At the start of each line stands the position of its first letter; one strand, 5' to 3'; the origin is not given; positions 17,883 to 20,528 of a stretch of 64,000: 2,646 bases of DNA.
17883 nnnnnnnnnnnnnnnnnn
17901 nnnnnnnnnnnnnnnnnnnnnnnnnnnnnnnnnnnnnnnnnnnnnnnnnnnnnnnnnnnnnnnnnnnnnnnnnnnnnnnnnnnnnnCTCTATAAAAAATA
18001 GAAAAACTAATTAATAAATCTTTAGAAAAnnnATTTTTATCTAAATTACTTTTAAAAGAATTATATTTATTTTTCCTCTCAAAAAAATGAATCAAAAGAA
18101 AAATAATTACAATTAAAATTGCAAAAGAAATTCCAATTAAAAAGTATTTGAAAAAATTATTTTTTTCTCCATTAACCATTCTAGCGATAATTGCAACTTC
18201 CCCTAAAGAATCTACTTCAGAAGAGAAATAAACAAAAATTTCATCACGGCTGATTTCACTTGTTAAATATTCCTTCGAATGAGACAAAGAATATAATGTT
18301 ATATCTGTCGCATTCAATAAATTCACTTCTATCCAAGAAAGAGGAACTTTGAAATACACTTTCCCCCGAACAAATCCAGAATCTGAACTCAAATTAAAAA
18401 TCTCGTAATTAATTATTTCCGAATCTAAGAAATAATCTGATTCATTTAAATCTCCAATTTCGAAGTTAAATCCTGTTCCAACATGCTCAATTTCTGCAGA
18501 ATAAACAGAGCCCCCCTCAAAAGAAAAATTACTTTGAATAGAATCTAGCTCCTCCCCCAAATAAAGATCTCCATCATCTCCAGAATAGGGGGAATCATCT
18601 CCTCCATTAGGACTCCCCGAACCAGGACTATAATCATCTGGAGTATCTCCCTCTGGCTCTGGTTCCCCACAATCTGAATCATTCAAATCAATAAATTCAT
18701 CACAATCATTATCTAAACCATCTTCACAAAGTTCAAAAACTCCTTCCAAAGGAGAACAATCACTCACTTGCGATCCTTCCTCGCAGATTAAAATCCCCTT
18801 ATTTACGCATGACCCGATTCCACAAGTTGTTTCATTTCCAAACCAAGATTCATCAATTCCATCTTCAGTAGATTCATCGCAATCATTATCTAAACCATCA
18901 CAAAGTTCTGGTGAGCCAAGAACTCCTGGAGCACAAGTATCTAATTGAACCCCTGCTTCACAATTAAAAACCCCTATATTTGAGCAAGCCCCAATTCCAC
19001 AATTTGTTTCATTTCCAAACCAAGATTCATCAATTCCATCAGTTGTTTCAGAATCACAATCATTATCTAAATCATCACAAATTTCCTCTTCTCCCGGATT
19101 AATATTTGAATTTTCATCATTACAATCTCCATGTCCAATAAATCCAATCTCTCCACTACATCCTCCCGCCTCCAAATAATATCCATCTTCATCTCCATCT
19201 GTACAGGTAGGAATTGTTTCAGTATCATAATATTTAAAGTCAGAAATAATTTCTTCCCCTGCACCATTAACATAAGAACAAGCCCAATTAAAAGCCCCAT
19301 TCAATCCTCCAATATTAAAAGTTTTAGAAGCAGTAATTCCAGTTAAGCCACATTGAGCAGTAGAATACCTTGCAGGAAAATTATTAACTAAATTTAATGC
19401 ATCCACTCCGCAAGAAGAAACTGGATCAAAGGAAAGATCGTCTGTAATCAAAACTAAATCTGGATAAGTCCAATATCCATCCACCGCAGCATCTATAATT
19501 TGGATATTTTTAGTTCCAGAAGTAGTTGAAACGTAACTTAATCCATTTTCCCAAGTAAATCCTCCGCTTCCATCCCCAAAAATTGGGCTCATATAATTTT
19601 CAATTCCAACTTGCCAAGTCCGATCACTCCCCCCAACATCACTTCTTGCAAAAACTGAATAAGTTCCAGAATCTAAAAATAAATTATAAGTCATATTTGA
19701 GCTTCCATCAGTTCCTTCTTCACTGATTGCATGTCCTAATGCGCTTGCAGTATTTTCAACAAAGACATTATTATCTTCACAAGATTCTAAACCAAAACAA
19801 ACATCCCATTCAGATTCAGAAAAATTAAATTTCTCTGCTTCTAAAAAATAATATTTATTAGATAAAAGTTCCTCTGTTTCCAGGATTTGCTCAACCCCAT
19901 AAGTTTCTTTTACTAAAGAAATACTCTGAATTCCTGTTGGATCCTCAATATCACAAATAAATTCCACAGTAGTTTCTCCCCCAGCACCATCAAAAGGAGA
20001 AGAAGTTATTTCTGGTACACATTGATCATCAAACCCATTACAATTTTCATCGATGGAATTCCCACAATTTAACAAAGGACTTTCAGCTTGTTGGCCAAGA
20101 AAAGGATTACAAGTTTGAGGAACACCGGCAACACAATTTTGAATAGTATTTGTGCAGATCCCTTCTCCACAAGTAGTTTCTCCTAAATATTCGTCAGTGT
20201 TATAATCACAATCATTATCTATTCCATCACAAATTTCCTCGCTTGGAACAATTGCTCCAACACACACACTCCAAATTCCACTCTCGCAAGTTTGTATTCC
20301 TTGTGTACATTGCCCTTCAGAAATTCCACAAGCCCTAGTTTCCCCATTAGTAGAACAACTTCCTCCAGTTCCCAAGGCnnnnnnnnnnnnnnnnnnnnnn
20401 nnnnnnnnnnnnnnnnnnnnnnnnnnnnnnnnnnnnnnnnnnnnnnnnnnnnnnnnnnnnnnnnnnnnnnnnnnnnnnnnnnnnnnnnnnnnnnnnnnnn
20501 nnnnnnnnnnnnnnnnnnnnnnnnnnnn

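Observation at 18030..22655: A 1541-aa mosaic surface protein combining a beta-helix, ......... Cys-rich modules and a PGF-pre-PGF-like membrane anchor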

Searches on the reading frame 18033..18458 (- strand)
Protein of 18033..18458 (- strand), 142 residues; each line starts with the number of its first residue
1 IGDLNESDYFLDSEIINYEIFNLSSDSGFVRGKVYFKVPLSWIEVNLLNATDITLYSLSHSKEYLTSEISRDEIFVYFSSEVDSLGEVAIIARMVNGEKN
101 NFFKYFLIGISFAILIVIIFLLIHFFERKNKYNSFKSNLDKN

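Call 23: find_homologous_proteins(query=window:18033-18458:-, max_evalue=0.01)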
Query window:18033-18458:- (142 aa): 1 proteins with E <= 0.01 among 13 candidates.
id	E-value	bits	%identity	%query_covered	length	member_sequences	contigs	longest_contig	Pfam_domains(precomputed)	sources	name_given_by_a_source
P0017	1.1e-30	125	58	83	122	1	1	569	-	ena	-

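Call 25: search_protein_families(library=ncbifam, proteins=[window:18033-18458:-, P0017], max_evalue=1)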
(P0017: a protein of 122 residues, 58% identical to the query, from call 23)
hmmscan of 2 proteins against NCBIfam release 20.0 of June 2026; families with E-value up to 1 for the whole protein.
window:18033-18458:- (142 aa): 4 families
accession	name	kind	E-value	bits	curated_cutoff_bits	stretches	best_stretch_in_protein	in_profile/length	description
TIGR04213.1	PGF_pre_PGF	domain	1.6e-06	28.2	28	1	30-91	89-152/153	PGF-pre-PGF domain-containing protein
NF041560.1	T6SS_Burk_ExIF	subfamily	0.0093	15.7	90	1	85-135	108-162/234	putative type VI secretion system effector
NF033218.1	anchor_AmaP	equivalog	0.048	13.4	55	1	99-133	42-76/166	alkaline shock response membrane anchor protein AmaP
NF033437.1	YpdK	equivalog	0.067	13.2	30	1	104-115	2-13/23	membrane protein YpdK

P0017 (122 aa): 2 families
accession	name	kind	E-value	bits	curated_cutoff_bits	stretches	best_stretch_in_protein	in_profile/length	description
TIGR04213.1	PGF_pre_PGF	domain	8.2e-08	32.4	28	1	12-82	81-153/153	PGF-pre-PGF domain-containing protein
TIGR03927.1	T7SS_EssA_Firm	equivalog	0.064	13.1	32.45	1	87-117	119-149/151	type VII secretion protein EssA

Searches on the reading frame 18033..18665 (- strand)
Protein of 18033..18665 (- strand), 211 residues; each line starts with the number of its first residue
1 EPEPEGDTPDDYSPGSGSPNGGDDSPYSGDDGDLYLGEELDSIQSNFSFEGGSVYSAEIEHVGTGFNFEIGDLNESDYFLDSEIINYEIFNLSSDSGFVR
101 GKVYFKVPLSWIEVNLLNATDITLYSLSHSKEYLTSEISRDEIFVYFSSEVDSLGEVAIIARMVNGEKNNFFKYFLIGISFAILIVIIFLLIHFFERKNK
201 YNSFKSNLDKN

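Call 9: search_protein_families(library=pfam, proteins=[window:18033-18665:-], max_evalue=10)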
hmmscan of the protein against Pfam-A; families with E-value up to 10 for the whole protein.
seq(211 aa): 2 families
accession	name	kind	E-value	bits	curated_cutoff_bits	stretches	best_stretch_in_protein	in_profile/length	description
PF20456.3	DUF6709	-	0.0041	16.6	27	1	132-209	150-223/339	Family of unknown function (DUF6709)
PF03601.19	Cons_hypoth698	-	0.087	12.2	24.5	1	114-204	150-235/304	Conserved hypothetical protein 698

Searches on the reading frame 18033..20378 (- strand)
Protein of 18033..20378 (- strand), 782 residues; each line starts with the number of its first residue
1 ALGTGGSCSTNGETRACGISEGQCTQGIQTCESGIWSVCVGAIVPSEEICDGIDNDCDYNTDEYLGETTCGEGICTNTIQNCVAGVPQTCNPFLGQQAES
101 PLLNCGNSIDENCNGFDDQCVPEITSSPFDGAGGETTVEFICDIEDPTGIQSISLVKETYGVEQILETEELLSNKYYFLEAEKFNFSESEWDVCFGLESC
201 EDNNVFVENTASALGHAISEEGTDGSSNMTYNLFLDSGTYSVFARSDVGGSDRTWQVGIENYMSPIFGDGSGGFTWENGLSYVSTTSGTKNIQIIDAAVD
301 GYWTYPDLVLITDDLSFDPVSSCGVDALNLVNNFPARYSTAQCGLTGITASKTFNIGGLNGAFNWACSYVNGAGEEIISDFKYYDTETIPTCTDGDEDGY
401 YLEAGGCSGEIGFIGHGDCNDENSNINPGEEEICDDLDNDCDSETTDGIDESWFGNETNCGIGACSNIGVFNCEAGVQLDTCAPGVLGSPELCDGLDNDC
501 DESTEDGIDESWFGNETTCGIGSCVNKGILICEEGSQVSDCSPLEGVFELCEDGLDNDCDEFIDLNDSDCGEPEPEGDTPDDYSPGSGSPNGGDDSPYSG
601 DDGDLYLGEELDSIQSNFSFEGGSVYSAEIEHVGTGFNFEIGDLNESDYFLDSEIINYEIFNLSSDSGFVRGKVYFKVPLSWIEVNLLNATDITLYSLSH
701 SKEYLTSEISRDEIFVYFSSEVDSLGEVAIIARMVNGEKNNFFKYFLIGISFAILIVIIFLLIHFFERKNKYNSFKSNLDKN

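Call 44: predict_structure(alignment_id=A2)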
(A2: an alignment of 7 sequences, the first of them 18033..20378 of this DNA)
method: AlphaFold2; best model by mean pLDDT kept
length: 782 residues; sequences in the alignment: 7
mean_pLDDT: 47.2   pTM: 0.40
mean pLDDT of the five models: 47.2, 47.1, 45.3, 44.2, 43.8
residues with pLDDT >= 90: 53; 70-90: 152; 50-70: 88; < 50: 489
segments of 3 or more residues with pLDDT < 50: 1-4, 42-54, 59-135, 195-199, 201-208, 211-215, 222-225, 300-303, 326-335, 387-500, 502-741
pLDDT, mean of each block of 10 residues (from residue 1): 55 68 62 73 45 47 31 23 25 30 38 37 41 54 78 85 85 90 68 51 41 50 58 92 74 75 78 75 91 73 65 90 54 56 83 76 79 79 57 41 36 29 27 31 32 23 23 23 26 32 30 24 22 23 23 27 23 25 28 27 24 24 24 25 25 25 25 25 24 24 25 26 24 32 68 88 89 79 58
secondary structure, 60 per line:
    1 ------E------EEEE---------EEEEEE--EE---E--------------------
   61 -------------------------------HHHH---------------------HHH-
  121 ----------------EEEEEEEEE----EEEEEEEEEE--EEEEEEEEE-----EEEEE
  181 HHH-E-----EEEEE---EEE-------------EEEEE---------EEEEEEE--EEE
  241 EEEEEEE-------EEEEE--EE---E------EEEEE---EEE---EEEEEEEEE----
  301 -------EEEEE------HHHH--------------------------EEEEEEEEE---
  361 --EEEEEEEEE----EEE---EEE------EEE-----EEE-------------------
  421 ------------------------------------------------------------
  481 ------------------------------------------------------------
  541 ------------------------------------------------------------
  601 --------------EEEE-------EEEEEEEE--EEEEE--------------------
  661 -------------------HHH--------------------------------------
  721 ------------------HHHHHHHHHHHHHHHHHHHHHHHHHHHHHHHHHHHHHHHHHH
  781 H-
elements in order (helices of 4 or more, strands of 3 or more residues): E14-17 E27-32 H92-95 E137-145 E150-159 E162-170 E176-180 E191-195 E199-201 E215-219 E229-235 E238-247 E255-259 E274-278 E282-284 E288-296 E308-312 H319-322 E349-357 E363-371 E376-378 E382-384 E391-393 E399-401 E615-618 E626-633 E636-640 H739-781

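Call 47: fold_search(model_id=the predicted structure, library=pdb)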
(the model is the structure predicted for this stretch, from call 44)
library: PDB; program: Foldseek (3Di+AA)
matches with E <= 10: 1242; with E <= 0.001: 45
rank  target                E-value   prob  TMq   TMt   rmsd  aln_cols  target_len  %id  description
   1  4qaw_H                3.6e-05  1.00  0.14  0.20  10.4       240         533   10  Structure of modular Xyn30D from Paenibacillus barcinonensis (released 2014-10-08)
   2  4qaw_E                5.6e-05  1.00  0.15  0.21  10.4       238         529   11  Structure of modular Xyn30D from Paenibacillus barcinonensis (released 2014-10-08)
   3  2vzp_B                6.6e-05  1.00  0.13  0.63   5.0       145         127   14  Atomic Resolution Structure of the C-terminal CBM35 from Amycolatopsis orientalis exo-chitosanase CsxA (released 2009-01-13)
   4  3zm8_A                9.6e-05  1.00  0.14  0.23   3.5       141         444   16  Crystal structure of Podospora anserina GH26-CBM35 beta-(1,4)- mannanase (released 2013-04-17)
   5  7ehg_E                9.6e-05  1.00  0.14  0.61   4.8       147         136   14  Crystal Structure of MiXBM (released 2022-03-30)
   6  2y8k                  1.1e-04  1.00  0.13  0.19  10.6       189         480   15  Structure of CtGH5-CBM6, an arabinoxylan-specific xylanase. (released 2011-02-16)
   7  1w0n                  1.4e-04  1.00  0.13  0.72   3.3       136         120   13  Structure of uncomplexed Carbohydrate Binding Domain CBM36 (released 2004-10-27)
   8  2w47_A                1.5e-04  1.00  0.14  0.65   5.0       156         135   16  Clostridium thermocellum CBM35 in complex with delta-4,5- anhydrogalacturonic acid (released 2009-01-27)
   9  7ehg_F                1.5e-04  1.00  0.14  0.60   4.9       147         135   14  Crystal Structure of MiXBM (released 2022-03-30)
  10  7ay3                  1.7e-04  1.00  0.13  0.67   3.6       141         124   12  Crystal structure of the CBM36-1 domain of a multidomain xylanase from the hindgut metagenome of Trinervitermes trinervo (released 2020-11-18)
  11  7byv_A                1.9e-04  1.00  0.13  0.22  12.2       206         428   13  Crystal structure of exo-beta-1,3-galactanase from Phanerochaete chrysosporium Pc1,3Gal43A E208Q with beta-1,3-galacto (released 2020-11-04)
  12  3wnp_A                2.2e-04  1.00  0.12  0.14   5.7       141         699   12  D308A, F268V, D469Y, A513V, and Y515S quintuple mutant of Bacillus circulans T-3040 cycloisomaltooligosaccharide gluca (released 2014-02-05)
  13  2w46_A                2.3e-04  1.00  0.13  0.55   5.1       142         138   11  CBM35 from Cellvibrio japonicus Abf62 (released 2009-01-27)
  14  3wno_A                2.4e-04  1.00  0.12  0.14   5.7       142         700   12  D308A mutant of Bacillus circulans T-3040 cycloisomaltooligosaccharide glucanotransferase complexed with cycloisomalto (released 2014-02-05)
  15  2w1w_B                2.6e-04  1.00  0.13  0.65   4.3       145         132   14  Native structure of a family 35 carbohydrate binding module from Clostridium thermocellum (released 2009-01-20)
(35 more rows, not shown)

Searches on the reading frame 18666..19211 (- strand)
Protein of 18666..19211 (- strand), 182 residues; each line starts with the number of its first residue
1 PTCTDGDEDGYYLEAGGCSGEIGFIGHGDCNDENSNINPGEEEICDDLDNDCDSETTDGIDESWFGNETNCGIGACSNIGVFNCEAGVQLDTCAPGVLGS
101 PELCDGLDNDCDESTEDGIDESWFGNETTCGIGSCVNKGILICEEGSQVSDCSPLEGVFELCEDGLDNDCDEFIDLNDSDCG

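Call 9: search_protein_families(library=pfam, proteins=[window:18666-19211:-], max_evalue=10)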
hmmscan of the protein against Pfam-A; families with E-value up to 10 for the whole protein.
seq(182 aa): 2 families
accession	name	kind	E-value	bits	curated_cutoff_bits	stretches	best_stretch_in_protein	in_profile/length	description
PF11617.13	Cu-binding_MopE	-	1.3e-12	48.2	27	3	29-56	1-28/30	Putative metal-binding motif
PF15143.11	DUF4575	-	0.016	15.8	27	1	87-149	50-113/129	Domain of unknown function (DUF4575)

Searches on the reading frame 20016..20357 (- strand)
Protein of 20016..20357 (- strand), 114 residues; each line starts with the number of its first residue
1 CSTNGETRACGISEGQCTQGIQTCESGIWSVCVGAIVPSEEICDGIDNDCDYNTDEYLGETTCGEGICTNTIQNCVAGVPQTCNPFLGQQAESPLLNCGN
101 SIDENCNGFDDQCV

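Call 9: search_protein_families(library=pfam, proteins=[window:20016-20357:-], max_evalue=10)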
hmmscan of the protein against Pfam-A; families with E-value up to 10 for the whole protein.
seq(114 aa): 2 families
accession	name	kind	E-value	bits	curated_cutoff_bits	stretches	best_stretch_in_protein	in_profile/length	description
PF11617.13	Cu-binding_MopE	-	0.001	19.7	27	2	40-56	14-30/30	Putative metal-binding motif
PF03429.18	MSP1b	-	0.017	13.6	25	1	41-111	176-245/769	Major surface protein 1B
